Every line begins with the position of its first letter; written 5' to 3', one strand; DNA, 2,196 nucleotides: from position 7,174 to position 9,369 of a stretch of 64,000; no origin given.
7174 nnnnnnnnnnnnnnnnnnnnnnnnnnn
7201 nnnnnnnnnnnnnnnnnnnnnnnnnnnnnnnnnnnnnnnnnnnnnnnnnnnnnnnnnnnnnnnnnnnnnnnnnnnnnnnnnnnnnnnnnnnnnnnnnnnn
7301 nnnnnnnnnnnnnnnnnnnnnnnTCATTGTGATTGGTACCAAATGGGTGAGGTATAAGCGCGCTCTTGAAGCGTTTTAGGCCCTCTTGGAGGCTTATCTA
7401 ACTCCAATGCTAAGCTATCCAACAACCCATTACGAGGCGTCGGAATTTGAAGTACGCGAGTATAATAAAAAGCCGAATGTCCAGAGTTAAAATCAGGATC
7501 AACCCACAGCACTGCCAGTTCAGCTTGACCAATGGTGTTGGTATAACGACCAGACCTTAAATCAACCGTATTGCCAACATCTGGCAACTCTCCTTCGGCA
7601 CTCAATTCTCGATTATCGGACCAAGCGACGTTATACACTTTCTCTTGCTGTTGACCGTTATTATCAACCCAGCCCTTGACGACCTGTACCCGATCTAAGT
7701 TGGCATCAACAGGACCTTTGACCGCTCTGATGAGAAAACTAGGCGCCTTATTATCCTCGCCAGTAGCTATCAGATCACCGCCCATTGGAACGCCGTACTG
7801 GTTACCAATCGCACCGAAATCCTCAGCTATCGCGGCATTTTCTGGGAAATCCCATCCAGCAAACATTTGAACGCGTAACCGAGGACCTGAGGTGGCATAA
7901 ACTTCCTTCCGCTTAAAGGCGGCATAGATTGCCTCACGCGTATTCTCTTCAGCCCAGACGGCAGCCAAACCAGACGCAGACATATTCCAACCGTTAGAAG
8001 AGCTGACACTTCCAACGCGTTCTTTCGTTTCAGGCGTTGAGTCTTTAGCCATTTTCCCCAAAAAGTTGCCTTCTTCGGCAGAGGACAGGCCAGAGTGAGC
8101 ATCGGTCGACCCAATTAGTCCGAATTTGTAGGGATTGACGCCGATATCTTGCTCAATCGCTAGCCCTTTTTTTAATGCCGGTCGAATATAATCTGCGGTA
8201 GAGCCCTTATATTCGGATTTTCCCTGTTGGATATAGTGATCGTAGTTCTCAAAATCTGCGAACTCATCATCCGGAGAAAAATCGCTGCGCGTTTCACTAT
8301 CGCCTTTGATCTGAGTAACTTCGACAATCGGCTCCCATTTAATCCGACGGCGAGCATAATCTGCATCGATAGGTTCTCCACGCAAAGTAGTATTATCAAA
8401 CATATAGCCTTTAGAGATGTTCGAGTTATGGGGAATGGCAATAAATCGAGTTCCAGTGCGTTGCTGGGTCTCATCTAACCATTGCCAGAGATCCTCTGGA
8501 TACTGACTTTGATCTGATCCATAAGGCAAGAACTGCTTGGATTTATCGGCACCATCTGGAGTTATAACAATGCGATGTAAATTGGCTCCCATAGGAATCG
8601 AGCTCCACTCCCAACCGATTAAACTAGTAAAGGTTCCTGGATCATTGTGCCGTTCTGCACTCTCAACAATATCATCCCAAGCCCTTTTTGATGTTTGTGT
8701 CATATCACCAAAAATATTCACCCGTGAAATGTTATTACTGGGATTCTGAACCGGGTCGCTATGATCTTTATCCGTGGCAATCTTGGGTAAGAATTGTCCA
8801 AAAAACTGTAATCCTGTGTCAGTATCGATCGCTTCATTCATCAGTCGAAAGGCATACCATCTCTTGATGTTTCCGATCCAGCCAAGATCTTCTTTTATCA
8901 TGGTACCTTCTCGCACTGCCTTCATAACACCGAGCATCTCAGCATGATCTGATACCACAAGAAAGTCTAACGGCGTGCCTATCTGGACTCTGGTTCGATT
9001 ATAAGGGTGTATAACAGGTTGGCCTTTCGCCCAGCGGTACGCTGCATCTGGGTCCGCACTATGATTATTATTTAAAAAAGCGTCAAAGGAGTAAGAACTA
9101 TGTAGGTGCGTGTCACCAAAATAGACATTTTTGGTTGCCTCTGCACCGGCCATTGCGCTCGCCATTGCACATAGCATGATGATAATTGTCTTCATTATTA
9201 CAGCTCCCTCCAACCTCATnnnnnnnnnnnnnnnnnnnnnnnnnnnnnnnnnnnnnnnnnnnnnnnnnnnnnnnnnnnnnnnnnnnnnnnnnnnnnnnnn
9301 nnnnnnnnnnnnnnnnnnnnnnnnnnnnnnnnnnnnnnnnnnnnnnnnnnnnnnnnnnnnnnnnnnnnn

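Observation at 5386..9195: DUF3604 - parvulin - HupE/UreJ operon: candidate secreted metallohydrolase with its own foldase and metal-loading transporter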

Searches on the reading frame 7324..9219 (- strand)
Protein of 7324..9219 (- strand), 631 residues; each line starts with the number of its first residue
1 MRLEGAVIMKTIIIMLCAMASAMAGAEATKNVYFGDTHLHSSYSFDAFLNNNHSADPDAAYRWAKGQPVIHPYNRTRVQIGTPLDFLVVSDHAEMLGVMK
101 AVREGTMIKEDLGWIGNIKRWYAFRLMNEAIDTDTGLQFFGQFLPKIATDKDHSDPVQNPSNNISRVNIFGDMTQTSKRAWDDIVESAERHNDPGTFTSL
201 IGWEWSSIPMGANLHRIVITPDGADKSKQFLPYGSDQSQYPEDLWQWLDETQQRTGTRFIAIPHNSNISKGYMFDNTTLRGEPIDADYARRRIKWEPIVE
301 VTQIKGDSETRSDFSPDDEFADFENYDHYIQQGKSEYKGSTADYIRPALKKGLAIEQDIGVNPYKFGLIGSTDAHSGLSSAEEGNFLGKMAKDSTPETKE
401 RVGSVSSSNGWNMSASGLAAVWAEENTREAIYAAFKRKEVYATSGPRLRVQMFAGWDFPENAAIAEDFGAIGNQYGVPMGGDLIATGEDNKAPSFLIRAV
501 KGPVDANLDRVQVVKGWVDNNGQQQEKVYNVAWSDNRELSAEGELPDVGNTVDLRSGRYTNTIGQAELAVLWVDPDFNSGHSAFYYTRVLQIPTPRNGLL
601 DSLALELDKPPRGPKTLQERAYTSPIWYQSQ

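Call 3: search_protein_families(library=pfam, proteins=[window:7324-9219:-], max_evalue=0.01)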
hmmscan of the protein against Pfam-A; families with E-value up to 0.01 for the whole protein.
window:7324-9219:- (631 aa): 1 family
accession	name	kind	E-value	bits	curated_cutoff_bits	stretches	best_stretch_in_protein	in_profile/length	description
PF12228.14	DUF3604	-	1.9e-232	773.3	20.4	1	28-629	2-590/591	Protein of unknown function (DUF3604)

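Call 4: search_protein_families(library=ncbifam, proteins=[window:7324-9219:-], max_evalue=0.01)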
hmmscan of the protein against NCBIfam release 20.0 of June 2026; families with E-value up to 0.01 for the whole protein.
window:7324-9219:- (631 aa): 0 families

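Call 6: search_solved_structures(query=window:7324-9219:-, max_evalue=1, show_alignments=2)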
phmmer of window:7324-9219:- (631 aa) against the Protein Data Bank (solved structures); distinct sequences matched with E-value up to 1: 0.

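Call 7: find_homologous_proteins(query=window:7324-9219:-, max_evalue=0.00001)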
Query window:7324-9219:- (631 aa): 8000 proteins with E <= 0.00001 among 8000 candidates; the best 120 are listed.
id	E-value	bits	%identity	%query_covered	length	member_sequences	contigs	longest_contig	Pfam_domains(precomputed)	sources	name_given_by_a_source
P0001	0.0e+0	1393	96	99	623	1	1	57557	PF12228.15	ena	-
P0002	0.0e+0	1377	97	99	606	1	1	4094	PF12228.15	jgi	jgi:hypothetical protein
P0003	0.0e+0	1305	89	99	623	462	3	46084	PF12228.15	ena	-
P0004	0.0e+0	1292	88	99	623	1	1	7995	PF12228.15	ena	-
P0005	0.0e+0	1279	87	99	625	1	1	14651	PF12228.15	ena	-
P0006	0.0e+0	1277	86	99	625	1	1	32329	PF12228.15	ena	-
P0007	0.0e+0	1274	86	99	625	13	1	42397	PF12228.15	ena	-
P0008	0.0e+0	1272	86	99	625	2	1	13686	PF12228.15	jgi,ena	-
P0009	0.0e+0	1264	86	98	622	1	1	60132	PF12228.15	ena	-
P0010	0.0e+0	1263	86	98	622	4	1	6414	PF12228.15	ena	-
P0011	0.0e+0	1262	86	98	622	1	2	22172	PF12228.15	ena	-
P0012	0.0e+0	1261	86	98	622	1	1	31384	PF12228.15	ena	-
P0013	0.0e+0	1260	86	99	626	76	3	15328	PF12228.15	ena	-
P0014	0.0e+0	1259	86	98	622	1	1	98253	PF12228.15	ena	-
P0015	0.0e+0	1258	86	98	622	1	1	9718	PF12228.15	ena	-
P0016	0.0e+0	1255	86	98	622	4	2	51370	PF12228.15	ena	-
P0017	0.0e+0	1235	86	96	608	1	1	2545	PF12228.15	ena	-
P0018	0.0e+0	1232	84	99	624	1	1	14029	PF12228.15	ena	-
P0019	0.0e+0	1231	84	99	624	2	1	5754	PF12228.15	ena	-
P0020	0.0e+0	1214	83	99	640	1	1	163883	PF12228.15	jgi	jgi:hypothetical protein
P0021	0.0e+0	1214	83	99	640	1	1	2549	PF12228.15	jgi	jgi:hypothetical protein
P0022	0.0e+0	1211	83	99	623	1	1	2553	PF12228.15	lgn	-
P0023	0.0e+0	1206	83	99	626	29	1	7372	PF12228.15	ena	-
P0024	0.0e+0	1156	79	99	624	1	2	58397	PF12228.15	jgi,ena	-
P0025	0.0e+0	1156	79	99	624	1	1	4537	PF12228.15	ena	-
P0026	0.0e+0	1156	79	99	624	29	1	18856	PF12228.15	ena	-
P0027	0.0e+0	1155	79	99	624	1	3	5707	PF12228.15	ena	-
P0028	0.0e+0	1155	79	99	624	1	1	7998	PF12228.15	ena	-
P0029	0.0e+0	1155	79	99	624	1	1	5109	PF12228.15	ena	-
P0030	0.0e+0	1155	79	99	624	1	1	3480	PF12228.15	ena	-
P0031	0.0e+0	1155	79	99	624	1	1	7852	PF12228.15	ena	-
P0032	0.0e+0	1155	79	99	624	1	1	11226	PF12228.15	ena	-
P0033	0.0e+0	1155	79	99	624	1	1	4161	PF12228.15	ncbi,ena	-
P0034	0.0e+0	1155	79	99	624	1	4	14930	PF12228.15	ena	-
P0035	0.0e+0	1155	79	99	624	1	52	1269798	PF12228.15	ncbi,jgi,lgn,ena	-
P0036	0.0e+0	1155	79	99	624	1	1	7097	PF12228.15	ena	-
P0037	0.0e+0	1155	79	99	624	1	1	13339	PF12228.15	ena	-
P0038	0.0e+0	1155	79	99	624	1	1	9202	PF12228.15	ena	-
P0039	0.0e+0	1155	79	99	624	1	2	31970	PF12228.15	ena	-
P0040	0.0e+0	1154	79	99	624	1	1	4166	PF12228.15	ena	-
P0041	0.0e+0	1154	79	99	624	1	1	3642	PF12228.15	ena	-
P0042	0.0e+0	1153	79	99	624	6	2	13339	PF12228.15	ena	-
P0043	0.0e+0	1153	79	98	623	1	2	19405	PF12228.15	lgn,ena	-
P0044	0.0e+0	1153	79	99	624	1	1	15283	PF12228.15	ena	-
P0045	0.0e+0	1153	79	99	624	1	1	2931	PF12228.15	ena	-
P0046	0.0e+0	1153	79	99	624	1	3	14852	PF12228.15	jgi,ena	-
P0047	0.0e+0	1153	79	99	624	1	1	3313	PF12228.15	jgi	jgi:hypothetical protein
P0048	0.0e+0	1153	79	99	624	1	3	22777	PF12228.15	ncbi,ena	-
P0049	0.0e+0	1153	79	99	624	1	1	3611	PF12228.15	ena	-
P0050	0.0e+0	1152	79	99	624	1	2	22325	PF12228.15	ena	-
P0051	0.0e+0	1152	79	98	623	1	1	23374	PF12228.15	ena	-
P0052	0.0e+0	1152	79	99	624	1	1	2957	PF12228.15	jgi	-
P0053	0.0e+0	1152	79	98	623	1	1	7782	PF12228.15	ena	-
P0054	0.0e+0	1152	79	99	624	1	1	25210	PF12228.15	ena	-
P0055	0.0e+0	1151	79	99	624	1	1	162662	PF12228.15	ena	-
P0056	0.0e+0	1151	79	99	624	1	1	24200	PF12228.15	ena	-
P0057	0.0e+0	1151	79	99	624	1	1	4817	PF12228.15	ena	-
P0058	0.0e+0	1151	79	99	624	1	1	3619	PF12228.15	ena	-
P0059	0.0e+0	1151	79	99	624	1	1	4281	PF12228.15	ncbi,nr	ncbi:DUF3604 domain-containing protein [Gammaproteobacteria bacterium]|nr:DUF3604 domain-containing 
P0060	0.0e+0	1151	79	99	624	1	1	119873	PF12228.15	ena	-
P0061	0.0e+0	1151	79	99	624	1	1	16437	PF12228.15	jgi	jgi:hypothetical protein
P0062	0.0e+0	1150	79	99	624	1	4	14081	PF12228.15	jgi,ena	jgi:hypothetical protein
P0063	0.0e+0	1150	79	99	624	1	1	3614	PF12228.15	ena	-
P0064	0.0e+0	1150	79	99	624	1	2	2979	PF12228.15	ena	-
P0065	0.0e+0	1150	79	99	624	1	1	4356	PF12228.15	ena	-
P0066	0.0e+0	1150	79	99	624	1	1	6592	PF12228.15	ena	-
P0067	0.0e+0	1150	79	99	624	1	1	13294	PF12228.15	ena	-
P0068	0.0e+0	1150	79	99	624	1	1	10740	PF12228.15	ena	-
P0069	0.0e+0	1150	79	99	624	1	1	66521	PF12228.15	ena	-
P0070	0.0e+0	1150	79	99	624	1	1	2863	PF12228.15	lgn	-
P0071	0.0e+0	1150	79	99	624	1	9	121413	PF12228.15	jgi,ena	jgi:hypothetical protein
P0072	0.0e+0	1150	80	97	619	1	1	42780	PF12228.15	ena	-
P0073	0.0e+0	1149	79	99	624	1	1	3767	PF12228.15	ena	-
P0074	0.0e+0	1149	79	99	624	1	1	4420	PF12228.15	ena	-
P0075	0.0e+0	1149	79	99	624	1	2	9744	PF12228.15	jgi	jgi:hypothetical protein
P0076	0.0e+0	1149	79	99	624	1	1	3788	PF12228.15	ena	-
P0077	0.0e+0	1149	78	99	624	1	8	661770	PF12228.15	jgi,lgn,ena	jgi:hypothetical protein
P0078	0.0e+0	1149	79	99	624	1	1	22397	PF12228.15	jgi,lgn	jgi:hypothetical protein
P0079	0.0e+0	1149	79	99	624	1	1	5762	PF12228.15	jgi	jgi:hypothetical protein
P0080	0.0e+0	1149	79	99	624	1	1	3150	PF12228.15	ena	-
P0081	0.0e+0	1149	79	99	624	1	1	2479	PF12228.15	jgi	jgi:hypothetical protein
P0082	0.0e+0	1149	79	99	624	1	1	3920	PF12228.15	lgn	-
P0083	0.0e+0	1149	78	99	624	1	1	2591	PF12228.15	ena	-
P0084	0.0e+0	1149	78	99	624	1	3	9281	PF12228.15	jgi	jgi:hypothetical protein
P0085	0.0e+0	1149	79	99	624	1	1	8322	PF12228.15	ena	-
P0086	0.0e+0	1149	79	99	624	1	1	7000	PF12228.15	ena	-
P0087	0.0e+0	1149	78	99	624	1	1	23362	PF12228.15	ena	-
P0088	0.0e+0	1149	79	99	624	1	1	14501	PF12228.15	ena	-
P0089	0.0e+0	1149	79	99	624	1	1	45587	PF12228.15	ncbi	-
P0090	0.0e+0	1149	79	99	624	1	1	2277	PF12228.15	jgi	-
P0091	0.0e+0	1148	78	99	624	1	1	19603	PF12228.15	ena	-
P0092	0.0e+0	1148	79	99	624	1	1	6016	PF12228.15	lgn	-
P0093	0.0e+0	1148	78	99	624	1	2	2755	PF12228.15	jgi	jgi:hypothetical protein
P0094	0.0e+0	1148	79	99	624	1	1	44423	PF12228.15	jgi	jgi:hypothetical protein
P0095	0.0e+0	1148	79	99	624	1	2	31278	PF12228.15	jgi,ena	jgi:hypothetical protein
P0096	0.0e+0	1148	78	99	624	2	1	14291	PF12228.15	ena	-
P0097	0.0e+0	1148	78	99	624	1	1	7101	PF12228.15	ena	-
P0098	0.0e+0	1148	79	99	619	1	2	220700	PF12228.15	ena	-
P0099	0.0e+0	1148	79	99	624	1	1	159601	PF12228.15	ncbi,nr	ncbi:DUF3604 domain-containing protein [Porticoccaceae bacterium]|nr:DUF3604 domain-containing prote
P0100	0.0e+0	1148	79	99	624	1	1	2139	PF12228.15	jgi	jgi:hypothetical protein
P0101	0.0e+0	1148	78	99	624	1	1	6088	PF12228.15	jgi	jgi:hypothetical protein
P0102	0.0e+0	1148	79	99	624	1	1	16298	PF12228.15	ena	-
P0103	0.0e+0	1148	78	99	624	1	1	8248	PF12228.15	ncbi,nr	ncbi:MAG: DUF3604 domain-containing protein [Porticoccaceae bacterium]|nr:DUF3604 domain-containing 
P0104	0.0e+0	1148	78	99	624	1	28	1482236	PF12228.15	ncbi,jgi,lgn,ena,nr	ncbi:MAG: DUF3604 domain-containing protein [Porticoccaceae bacterium]|jgi:hypothetical protein|nr:D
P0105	0.0e+0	1148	79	99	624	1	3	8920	PF12228.15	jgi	jgi:hypothetical protein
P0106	0.0e+0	1148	78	99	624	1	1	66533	PF12228.15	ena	-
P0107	0.0e+0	1148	79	99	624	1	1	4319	PF12228.15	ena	-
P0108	0.0e+0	1148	78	99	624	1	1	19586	PF12228.15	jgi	-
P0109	0.0e+0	1147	78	99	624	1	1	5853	PF12228.15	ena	-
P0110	0.0e+0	1147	78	99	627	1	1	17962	PF12228.15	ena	-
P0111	0.0e+0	1147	78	99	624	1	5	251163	PF12228.15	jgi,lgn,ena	-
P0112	0.0e+0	1147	79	99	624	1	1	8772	PF12228.15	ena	-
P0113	0.0e+0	1147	79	99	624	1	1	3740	PF12228.15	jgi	jgi:hypothetical protein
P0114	0.0e+0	1147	79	99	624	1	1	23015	PF12228.15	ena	-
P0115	0.0e+0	1147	78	99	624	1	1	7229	PF12228.15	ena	-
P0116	0.0e+0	1147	78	99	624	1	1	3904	PF12228.15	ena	-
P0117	0.0e+0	1147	78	99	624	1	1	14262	PF12228.15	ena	-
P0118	0.0e+0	1147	78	99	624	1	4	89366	PF12228.15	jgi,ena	jgi:hypothetical protein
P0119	0.0e+0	1147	79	99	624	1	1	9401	PF12228.15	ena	-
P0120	0.0e+0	1147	79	99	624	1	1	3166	PF12228.15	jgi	-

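Call 9: find_encoding_contigs(protein=P0104, flank=8000, max_places=4)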
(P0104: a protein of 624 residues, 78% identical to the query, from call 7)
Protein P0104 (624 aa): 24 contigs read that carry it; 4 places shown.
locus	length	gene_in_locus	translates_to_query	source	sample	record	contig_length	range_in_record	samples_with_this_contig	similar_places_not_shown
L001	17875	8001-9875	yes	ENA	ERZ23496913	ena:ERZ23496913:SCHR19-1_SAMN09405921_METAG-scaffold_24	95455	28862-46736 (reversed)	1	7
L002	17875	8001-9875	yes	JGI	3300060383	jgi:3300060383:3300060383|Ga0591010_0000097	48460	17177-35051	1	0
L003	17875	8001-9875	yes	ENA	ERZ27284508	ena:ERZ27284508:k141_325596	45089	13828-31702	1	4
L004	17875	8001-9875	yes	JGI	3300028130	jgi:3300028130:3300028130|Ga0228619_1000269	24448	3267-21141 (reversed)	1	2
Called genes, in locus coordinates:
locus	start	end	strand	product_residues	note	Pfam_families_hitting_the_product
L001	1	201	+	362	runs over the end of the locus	PF09839:DUF2066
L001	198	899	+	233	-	PF00308:Bac_DnaA (weak), PF22688:Hda_lid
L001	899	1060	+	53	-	-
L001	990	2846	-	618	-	PF01343:Peptidase_S49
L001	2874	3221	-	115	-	PF09842:DUF2069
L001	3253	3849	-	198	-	PF03358:FMN_red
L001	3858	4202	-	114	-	PF03960:ArsC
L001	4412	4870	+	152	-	PF00578:AhpC-TSA, PF08534:Redoxin, PF00085:Thioredoxin, PF13905:Thioredoxin_8 (weak)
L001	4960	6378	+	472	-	PF00171:Aldedh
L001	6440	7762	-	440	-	PF00324:AA_permease, PF13520:AA_permease_2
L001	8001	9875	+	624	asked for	PF12228:DUF3604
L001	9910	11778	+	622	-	PF12228:DUF3604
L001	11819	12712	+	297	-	PF13145:Rotamase_2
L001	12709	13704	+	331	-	PF04955:HupE_UreJ, PF13795:HupE_UreJ_2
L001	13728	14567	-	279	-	PF00459:Inositol_P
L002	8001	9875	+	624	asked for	PF12228:DUF3604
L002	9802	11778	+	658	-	PF12228:DUF3604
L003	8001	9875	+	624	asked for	PF12228:DUF3604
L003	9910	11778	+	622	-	PF12228:DUF3604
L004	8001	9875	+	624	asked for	PF12228:DUF3604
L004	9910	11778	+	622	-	PF12228:DUF3604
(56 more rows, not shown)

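Call 15: search_protein_representatives(protein=window:7324-9219:-)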
Query: 631 residues. Proteins with E-value up to 0.001 (for the whole library): 8014; up to 1e-10: 4118; up to 1e-30: 1115. The best 150 are listed.
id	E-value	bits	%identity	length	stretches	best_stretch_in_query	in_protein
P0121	2.6e-194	663.8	51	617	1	14-628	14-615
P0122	7.3e-181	619.4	48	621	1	12-629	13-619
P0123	6.0e-179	613.1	49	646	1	13-629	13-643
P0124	3.2e-172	590.8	53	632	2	177-629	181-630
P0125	3.8e-162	557.5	58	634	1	25-460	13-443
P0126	1.1e-153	529.6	48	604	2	169-629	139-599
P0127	1.9e-153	528.8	50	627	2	176-629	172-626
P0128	6.9e-151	520.4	50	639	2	178-629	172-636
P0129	3.4e-150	518.1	46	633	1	30-628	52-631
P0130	6.9e-149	513.7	51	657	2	172-629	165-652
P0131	2.4e-146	505.3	48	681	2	177-629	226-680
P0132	3.4e-145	501.5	46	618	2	176-628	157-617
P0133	4.7e-145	501.1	50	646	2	178-629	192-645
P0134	1.0e-144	500.0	49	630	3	410-628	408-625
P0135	2.0e-144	499.0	49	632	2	178-630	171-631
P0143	7.7e-135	467.3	47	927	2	173-629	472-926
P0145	3.3e-134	465.3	47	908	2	176-629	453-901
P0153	1.0e-130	453.7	47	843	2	177-629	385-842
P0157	1.8e-124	433.1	42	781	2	179-629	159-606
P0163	6.4e-119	414.7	43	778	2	179-629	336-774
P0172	8.1e-115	401.2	46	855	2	178-628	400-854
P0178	1.2e-109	384.2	44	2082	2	180-629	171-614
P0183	2.8e-107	376.3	43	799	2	176-629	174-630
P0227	2.4e-87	310.5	37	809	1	28-629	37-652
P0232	2.8e-85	303.6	42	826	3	175-629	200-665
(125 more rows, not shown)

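Call 18: find_related_loci(query=A1, collection=genome_contigs, flank=8000)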
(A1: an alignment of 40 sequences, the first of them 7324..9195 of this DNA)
Query A1 (623 aa) in genome_contigs; peptide patterns used: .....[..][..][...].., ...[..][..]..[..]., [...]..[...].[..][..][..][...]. (x = any residue, [..] = any of these).
600 stretches matched a pattern (row limit reached: there are more); 580 encode a relative of the query (tblastn E <= 1e-3); the best 80 are kept; 80 distinct loci.
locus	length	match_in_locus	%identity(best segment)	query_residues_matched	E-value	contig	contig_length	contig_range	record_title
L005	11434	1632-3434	66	24-621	0e+0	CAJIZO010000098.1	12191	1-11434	MAG: Flavobacteriaceae bacterium TMED48 isolate FRAM18_bin288 genome assembly, contig: FRAM18_bin288-98, whole genome sh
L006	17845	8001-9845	56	3-620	0e+0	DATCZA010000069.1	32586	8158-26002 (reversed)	MAG TPA_asm: Pseudomonadales bacterium isolate SMAG_U58 k141_430389, whole genome shotgun sequence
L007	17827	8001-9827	55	6-621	0e+0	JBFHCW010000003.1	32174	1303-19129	MAG: Litorivivens sp. isolate Mix_sand07.2021.05.D.14 k141_868062_length_32174_cov_31.6722, whole genome shotgun sequenc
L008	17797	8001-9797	57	20-619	0e+0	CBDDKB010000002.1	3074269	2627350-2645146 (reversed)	MAG: Alphaproteobacteria bacterium isolate 291f0014-fb19-46b7-b450-4b1e4885b186 genome assembly, contig: contig_2, whole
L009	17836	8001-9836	55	7-620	0e+0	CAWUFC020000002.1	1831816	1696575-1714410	MAG: Halieaceae bacterium isolate 5b87221c-c285-40f0-8db9-9bb7071d1699 genome assembly, contig: contig_2, whole genome s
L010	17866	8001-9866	55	2-620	0e+0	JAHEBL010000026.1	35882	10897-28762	MAG: Haliea sp. isolate Ww140 NODE_1843_length_35882_cov_17.107575, whole genome shotgun sequence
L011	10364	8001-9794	54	18-620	0e+0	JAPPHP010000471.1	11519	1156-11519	MAG: Gammaproteobacteria bacterium isolate RHO1_bin_84 NODE_7587_length_11519_cov_6.176553, whole genome shotgun sequenc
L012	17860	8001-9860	54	3-621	0e+0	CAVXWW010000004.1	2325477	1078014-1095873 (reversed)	MAG: uncultured Gammaproteobacteria bacterium isolate MFD03804.bin.1.251 genome assembly, contig: contig_4136, whole gen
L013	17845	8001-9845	52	1-621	0e+0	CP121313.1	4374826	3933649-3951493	MAG: Cellvibrionales bacterium isolate NCC532_bact_2879 chromosome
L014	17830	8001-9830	52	4-620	0e+0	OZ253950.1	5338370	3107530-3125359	MAG: Pseudomonadales bacterium isolate 53a0dcf1-8224-49ee-86b3-fa6dfe783702 genome assembly, chromosome: 1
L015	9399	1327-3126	56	15-621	0e+0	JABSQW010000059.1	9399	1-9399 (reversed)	MAG: Myxococcales bacterium isolate DT_70 DT-Myxococcota-2_scaffold_59, whole genome shotgun sequence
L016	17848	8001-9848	52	1-621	0e+0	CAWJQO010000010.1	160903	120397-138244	MAG: uncultured Gammaproteobacteria bacterium isolate MFD03899.bin.2.89 genome assembly, contig: contig_2899, whole geno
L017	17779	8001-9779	53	18-620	0e+0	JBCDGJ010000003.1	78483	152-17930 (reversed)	MAG: Pseudomonadota bacterium isolate P01_H01_bin.13 k141_3100995_length_78483_cov_21.3197, whole genome shotgun sequenc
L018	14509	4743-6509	52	12-621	0e+0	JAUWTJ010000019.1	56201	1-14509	MAG: Alphaproteobacteria bacterium isolate CSMAG_2577 CSMAG_2577_k127_2084304_length_56201_cov_55.0076, whole genome sho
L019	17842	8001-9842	52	2-623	0e+0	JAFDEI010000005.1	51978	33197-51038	MAG: Deltaproteobacteria bacterium isolate Meg19_46_Bin_116 Meg19_46_Bin_116_scaffold_542, whole genome shotgun sequence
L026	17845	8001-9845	50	5-621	0e+0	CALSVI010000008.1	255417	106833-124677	MAG: uncultured Luminiphilus sp. isolate PACB-20200310-m53 genome assembly, contig: contig_10318, whole genome shotgun s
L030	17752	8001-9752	48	22-623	1e-180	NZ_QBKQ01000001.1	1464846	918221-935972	Christiangramia gaetbulicola strain DSM 23082 Ga0183451_11, whole genome shotgun sequence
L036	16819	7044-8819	44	5-623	1e-162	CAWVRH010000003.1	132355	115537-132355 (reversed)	MAG TPA_asm: uncultured Rhodobiaceae bacterium isolate ERR3589556_binner123_53 genome assembly, contig: ERZ7462938.22, w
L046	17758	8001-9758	44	13-620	4e-154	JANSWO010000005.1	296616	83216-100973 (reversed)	MAG: Pseudomonadaceae bacterium isolate bin.1 k141_58632_length_296616_cov_178.9029, whole genome shotgun sequence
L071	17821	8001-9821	41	1-621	7e-149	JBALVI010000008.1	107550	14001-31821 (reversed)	MAG: Halioglobus sp. isolate 5NakV-04 NODE_120_length_107550_cov_85.046877, whole genome shotgun sequence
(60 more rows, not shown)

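Call 27: predict_structure(alignment_id=A1)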
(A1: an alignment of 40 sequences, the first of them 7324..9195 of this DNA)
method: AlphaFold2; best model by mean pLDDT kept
length: 623 residues; sequences in the alignment: 40
mean_pLDDT: 87.6   pTM: 0.90
mean pLDDT of the five models: 87.6, 87.6, 87.4, 86.9, 86.7
residues with pLDDT >= 90: 429; 70-90: 89; 50-70: 78; < 50: 27
segments of 3 or more residues with pLDDT < 50: 10-19, 148-154, 394-400
pLDDT, mean of each block of 10 residues (from residue 1): 52 45 94 94 91 98 94 96 93 80 63 67 64 59 51 54 84 98 98 96 89 98 93 96 98 96 93 95 98 94 95 87 56 94 96 97 96 90 85 49 78 97 98 96 97 94 95 89 91 96 98 95 97 94 96 98 97 97 96 89 83 98 85
secondary structure, 60 per line:
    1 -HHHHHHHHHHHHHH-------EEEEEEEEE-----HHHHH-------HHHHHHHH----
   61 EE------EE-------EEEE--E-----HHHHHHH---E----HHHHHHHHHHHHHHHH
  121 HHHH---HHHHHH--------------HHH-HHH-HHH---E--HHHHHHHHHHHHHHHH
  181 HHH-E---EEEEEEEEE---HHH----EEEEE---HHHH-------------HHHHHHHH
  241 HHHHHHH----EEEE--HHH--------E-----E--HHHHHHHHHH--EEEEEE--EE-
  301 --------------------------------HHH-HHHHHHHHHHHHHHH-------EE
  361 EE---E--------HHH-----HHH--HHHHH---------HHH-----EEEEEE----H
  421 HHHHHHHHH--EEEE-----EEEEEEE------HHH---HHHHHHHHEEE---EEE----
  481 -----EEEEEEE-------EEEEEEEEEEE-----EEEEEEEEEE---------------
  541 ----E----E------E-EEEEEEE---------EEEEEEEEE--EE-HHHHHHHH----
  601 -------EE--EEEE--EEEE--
elements in order: H2-15 E23-31 H37-41 H49-56 E78-81 H90-96 H105-124 H128-133 H165-183 E189-197 E208-212 H216-219 H233-247 E252-255 H278-287 E290-295 H337-351 E359-362 H388-392 E410-415 H420-429 E432-435 E441-447 H460-467 E468-470 E474-476 E486-492 E500-510 E516-525 E559-565 E575-583 H589-596 E612-615 E618-621
